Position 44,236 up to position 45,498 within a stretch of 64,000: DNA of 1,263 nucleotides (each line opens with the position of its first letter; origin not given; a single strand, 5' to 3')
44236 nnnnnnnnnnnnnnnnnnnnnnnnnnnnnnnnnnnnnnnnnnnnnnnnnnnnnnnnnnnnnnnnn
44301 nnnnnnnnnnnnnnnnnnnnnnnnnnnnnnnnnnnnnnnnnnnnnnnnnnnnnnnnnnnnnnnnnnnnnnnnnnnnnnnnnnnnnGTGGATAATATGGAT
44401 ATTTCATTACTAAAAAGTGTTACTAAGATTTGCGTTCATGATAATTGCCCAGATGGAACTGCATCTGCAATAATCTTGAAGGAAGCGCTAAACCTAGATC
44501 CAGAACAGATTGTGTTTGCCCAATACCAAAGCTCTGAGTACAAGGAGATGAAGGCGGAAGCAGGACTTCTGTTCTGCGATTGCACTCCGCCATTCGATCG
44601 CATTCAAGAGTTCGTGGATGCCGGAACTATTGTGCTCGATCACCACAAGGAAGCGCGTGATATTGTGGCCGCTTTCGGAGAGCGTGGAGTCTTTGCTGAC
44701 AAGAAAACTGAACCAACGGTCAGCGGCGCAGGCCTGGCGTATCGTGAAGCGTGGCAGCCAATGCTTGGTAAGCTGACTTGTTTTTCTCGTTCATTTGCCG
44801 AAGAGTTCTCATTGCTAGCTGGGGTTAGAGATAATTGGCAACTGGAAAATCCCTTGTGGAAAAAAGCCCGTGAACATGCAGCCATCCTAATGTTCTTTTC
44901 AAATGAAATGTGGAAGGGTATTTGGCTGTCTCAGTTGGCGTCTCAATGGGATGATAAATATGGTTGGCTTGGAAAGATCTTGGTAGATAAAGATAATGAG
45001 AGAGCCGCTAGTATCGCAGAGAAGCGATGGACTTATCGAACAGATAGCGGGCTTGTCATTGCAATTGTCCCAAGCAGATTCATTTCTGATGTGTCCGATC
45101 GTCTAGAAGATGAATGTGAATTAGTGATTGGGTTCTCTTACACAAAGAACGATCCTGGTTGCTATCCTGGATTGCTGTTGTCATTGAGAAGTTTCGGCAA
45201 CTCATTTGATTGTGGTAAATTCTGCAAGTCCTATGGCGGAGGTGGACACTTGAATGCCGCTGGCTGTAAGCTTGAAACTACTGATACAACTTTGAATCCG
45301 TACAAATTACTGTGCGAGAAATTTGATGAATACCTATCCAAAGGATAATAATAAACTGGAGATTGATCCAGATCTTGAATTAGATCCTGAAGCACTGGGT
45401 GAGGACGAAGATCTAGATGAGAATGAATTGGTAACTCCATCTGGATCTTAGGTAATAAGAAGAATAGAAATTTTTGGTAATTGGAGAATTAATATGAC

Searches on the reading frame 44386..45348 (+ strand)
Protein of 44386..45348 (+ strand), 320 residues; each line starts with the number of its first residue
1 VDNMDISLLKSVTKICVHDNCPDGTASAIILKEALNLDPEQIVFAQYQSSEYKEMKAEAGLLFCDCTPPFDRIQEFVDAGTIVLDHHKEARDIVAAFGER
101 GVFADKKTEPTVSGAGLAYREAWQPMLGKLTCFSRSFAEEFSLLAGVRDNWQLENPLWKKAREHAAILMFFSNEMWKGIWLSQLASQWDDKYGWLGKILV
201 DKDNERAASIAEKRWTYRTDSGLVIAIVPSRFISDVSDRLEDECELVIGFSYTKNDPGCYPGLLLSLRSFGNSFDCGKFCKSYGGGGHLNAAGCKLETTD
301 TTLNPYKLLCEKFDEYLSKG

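Call 11: search_protein_families(library=pfam, proteins=[window:44386-45348:+], max_evalue=0.01)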
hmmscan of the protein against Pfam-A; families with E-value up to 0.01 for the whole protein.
window:44386-45348:+ (320 aa): 2 families
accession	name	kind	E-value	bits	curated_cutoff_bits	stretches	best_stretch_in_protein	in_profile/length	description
PF02272.25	DHHA1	-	0.00084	20.2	25.9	1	236-316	21-99/102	DHHA1 domain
PF01368.27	DHH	-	0.004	17.9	28.1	1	16-120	3-100/125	DHH family, N-terminal domain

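Call 54: search_protein_families(library=phrogs, proteins=[window:44386-45348:+], max_evalue=0.001)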
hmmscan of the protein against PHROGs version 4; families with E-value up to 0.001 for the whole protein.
window:44386-45348:+ (320 aa): 1 family
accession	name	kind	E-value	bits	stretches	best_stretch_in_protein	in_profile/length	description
phrog_4771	-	other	2.3e-28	100.3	1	11-310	16-297/363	DHH phosphoesterase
